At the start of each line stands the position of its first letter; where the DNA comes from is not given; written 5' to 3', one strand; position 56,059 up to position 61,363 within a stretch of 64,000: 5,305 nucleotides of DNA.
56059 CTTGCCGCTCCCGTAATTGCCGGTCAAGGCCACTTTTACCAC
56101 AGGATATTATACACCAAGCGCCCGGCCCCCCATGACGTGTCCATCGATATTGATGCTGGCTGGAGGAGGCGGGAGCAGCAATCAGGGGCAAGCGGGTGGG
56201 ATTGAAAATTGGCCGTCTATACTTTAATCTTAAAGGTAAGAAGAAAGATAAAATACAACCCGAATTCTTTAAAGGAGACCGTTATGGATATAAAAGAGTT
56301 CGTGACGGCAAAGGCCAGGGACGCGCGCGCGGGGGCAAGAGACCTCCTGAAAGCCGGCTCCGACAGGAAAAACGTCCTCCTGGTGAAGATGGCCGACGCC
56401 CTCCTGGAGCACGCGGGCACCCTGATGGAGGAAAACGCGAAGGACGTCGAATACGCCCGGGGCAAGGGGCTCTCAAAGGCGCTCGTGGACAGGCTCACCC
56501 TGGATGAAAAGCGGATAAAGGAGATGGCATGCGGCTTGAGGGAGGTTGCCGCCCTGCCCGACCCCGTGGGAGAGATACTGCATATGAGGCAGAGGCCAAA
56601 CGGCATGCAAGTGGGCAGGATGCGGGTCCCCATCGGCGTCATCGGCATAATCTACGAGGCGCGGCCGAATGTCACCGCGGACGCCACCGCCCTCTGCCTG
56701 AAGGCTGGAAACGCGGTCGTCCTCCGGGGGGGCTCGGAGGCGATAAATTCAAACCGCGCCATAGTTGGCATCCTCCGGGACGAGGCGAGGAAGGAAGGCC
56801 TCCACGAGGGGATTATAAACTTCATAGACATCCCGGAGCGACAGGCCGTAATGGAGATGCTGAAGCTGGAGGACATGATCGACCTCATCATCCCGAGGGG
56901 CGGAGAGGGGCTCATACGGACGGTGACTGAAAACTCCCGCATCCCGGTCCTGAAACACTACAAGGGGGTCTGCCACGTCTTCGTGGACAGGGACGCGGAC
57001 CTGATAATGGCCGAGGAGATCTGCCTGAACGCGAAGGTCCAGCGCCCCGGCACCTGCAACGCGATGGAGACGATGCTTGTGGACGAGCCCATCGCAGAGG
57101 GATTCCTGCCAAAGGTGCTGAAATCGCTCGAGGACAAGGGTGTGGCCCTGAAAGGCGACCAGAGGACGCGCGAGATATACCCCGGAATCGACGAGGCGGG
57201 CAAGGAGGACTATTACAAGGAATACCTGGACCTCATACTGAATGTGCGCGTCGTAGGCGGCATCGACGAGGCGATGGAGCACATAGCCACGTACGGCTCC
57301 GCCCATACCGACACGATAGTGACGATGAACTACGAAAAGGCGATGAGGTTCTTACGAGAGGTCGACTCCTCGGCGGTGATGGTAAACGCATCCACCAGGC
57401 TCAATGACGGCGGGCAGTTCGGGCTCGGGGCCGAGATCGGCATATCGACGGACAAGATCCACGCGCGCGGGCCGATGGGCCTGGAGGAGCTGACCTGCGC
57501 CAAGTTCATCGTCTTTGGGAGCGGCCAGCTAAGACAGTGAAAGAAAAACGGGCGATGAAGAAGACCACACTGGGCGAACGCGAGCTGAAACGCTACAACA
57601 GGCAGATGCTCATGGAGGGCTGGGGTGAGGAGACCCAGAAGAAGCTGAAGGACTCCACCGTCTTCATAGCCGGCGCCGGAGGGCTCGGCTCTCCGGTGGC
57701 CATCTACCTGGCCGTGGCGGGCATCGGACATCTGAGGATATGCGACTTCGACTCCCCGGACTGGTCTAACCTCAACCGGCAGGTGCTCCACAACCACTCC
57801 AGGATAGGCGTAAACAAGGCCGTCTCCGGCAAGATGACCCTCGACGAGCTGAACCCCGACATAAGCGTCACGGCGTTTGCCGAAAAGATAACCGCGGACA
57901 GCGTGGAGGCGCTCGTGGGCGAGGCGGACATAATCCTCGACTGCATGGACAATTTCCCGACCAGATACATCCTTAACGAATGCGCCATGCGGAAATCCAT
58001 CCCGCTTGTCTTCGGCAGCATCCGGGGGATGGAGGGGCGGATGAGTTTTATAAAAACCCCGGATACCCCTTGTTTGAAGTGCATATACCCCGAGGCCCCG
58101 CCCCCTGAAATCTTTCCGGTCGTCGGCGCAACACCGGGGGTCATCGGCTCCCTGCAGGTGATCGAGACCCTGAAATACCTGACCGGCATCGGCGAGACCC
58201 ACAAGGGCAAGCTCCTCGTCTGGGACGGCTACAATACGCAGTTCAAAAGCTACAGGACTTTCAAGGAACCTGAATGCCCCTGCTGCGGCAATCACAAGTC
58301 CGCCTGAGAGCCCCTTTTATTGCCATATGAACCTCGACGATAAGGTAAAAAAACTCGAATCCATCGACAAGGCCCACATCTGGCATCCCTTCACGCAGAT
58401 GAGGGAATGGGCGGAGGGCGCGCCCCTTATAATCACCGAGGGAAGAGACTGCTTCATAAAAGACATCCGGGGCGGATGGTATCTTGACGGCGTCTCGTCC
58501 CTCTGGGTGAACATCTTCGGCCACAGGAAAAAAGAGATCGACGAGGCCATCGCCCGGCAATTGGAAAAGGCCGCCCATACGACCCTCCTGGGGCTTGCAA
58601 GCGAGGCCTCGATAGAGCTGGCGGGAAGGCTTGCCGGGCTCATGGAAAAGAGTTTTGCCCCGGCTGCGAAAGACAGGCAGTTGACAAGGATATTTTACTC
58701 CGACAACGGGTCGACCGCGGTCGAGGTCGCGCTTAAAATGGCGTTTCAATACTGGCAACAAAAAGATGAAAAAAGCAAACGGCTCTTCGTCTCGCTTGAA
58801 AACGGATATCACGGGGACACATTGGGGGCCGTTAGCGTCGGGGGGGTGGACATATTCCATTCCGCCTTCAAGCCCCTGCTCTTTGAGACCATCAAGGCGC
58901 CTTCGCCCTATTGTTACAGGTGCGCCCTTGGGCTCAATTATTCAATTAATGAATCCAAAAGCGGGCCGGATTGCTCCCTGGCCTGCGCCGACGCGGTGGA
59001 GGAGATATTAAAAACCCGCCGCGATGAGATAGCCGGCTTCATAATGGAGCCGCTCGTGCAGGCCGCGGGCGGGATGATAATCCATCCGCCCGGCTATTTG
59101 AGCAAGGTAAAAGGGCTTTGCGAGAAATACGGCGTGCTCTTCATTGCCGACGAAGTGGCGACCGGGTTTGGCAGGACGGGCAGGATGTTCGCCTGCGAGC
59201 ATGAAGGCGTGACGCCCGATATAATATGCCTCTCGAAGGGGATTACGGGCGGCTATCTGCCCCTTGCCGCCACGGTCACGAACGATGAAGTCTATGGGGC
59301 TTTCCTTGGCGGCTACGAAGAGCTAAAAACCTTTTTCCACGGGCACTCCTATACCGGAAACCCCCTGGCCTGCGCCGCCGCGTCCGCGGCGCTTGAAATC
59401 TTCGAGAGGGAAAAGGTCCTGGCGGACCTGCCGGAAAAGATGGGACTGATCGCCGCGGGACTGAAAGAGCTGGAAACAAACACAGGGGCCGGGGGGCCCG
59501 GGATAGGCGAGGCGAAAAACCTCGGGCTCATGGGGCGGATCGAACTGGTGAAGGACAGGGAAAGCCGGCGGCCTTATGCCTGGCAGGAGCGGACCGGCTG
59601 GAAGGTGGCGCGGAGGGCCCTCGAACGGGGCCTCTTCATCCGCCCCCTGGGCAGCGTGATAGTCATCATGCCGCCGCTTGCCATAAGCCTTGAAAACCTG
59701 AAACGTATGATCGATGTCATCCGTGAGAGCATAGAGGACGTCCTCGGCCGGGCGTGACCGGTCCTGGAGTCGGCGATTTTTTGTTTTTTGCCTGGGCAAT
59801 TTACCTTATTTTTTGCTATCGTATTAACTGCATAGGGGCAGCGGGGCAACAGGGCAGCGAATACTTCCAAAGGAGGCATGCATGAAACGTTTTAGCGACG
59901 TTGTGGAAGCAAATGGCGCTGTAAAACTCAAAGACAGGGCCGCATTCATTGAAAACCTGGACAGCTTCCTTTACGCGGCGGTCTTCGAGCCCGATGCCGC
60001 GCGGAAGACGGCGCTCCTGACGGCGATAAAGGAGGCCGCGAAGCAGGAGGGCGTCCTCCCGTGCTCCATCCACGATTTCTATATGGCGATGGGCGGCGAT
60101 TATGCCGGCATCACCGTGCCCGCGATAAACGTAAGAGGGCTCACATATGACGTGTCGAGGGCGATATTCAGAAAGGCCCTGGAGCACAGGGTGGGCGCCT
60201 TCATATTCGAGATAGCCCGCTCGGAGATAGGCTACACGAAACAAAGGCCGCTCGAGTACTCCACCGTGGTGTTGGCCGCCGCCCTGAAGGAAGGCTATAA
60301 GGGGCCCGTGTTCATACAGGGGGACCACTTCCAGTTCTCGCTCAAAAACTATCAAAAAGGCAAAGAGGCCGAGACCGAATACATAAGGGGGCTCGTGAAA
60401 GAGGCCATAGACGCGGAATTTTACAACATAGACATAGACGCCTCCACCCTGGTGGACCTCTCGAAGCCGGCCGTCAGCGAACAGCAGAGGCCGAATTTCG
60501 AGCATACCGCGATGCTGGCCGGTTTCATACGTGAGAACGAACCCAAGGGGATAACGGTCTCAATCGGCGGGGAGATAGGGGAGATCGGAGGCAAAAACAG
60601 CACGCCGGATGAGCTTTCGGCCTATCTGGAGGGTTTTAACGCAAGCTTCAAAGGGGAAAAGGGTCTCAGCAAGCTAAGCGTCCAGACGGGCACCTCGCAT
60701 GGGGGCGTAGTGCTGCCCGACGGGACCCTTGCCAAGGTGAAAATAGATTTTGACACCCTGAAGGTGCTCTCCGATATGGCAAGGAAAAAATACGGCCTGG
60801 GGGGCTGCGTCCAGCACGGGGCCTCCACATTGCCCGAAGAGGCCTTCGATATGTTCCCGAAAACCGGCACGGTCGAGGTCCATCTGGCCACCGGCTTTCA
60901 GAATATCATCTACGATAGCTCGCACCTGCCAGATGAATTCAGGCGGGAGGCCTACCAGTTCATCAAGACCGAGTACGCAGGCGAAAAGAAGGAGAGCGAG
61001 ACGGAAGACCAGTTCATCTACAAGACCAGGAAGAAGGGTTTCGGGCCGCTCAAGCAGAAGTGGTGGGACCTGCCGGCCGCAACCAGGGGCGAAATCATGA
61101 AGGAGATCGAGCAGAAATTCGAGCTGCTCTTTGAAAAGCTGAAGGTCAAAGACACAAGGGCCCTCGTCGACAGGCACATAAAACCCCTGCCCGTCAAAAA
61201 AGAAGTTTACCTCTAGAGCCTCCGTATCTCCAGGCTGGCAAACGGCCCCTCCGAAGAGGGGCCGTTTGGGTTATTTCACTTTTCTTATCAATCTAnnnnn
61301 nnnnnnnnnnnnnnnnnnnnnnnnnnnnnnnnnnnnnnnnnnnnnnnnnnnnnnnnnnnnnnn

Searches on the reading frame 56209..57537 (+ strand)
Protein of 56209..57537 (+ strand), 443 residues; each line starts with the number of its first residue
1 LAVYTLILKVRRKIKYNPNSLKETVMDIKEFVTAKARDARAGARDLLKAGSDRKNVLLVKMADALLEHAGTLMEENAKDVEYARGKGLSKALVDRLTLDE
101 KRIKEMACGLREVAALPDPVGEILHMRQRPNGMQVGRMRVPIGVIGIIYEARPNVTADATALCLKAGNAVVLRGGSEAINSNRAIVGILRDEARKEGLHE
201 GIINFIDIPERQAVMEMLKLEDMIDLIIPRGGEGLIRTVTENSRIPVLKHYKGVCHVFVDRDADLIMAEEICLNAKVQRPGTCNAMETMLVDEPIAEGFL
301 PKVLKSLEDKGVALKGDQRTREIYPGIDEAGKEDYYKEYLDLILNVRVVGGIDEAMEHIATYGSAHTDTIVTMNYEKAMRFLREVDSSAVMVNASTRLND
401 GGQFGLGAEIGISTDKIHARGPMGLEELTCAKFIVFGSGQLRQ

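Call 99: search_protein_families(library=pfam, proteins=[window:56209-57537:+], max_evalue=0.00001)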
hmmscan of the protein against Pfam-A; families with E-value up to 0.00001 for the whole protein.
window:56209-57537:+ (443 aa): 1 family
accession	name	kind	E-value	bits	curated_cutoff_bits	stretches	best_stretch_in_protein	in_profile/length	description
PF00171.27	Aldedh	-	7e-17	61.6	23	1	17-311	13-297/461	Aldehyde dehydrogenase family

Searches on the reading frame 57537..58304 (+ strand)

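Call 99: search_protein_families(library=pfam, proteins=[window:57537-58304:+], max_evalue=0.00001)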
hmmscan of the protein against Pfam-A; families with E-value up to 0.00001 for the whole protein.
window:57537-58304:+ (256 aa): 1 family
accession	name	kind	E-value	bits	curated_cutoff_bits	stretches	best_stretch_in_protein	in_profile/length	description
PF00899.27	ThiF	-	2.2e-69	233.7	28.1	1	20-249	1-238/238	ThiF family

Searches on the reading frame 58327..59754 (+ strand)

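Call 99: search_protein_families(library=pfam, proteins=[window:58327-59754:+], max_evalue=0.00001)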
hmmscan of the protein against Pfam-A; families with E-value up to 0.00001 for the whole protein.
window:58327-59754:+ (476 aa): 1 family
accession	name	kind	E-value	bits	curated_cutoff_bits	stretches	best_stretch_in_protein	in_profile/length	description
PF00202.27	Aminotran_3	-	7.9e-98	328.2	30.5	1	32-467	9-401/403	Aminotransferase class-III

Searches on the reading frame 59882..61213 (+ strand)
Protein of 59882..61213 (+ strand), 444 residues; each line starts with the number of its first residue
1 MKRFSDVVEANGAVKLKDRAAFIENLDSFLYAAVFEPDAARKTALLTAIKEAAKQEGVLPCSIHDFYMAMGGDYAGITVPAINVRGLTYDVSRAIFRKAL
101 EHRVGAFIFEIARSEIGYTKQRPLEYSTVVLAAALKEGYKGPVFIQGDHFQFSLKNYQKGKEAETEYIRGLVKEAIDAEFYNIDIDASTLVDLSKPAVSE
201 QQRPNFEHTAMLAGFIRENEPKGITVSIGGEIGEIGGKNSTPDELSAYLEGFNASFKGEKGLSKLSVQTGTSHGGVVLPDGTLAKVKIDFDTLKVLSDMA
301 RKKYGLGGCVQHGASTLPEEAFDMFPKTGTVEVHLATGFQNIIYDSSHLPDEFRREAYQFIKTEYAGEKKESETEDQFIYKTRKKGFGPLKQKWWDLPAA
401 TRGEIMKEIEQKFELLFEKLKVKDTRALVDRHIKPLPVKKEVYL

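Call 99: search_protein_families(library=pfam, proteins=[window:59882-61213:+], max_evalue=0.00001)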
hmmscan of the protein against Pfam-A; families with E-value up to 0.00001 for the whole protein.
window:59882-61213:+ (444 aa): 1 family
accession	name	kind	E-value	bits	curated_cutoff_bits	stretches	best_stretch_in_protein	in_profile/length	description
PF01116.26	F_bP_aldolase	-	4.1e-12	46.7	25.5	1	76-354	14-242/277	Fructose-bisphosphate aldolase class-II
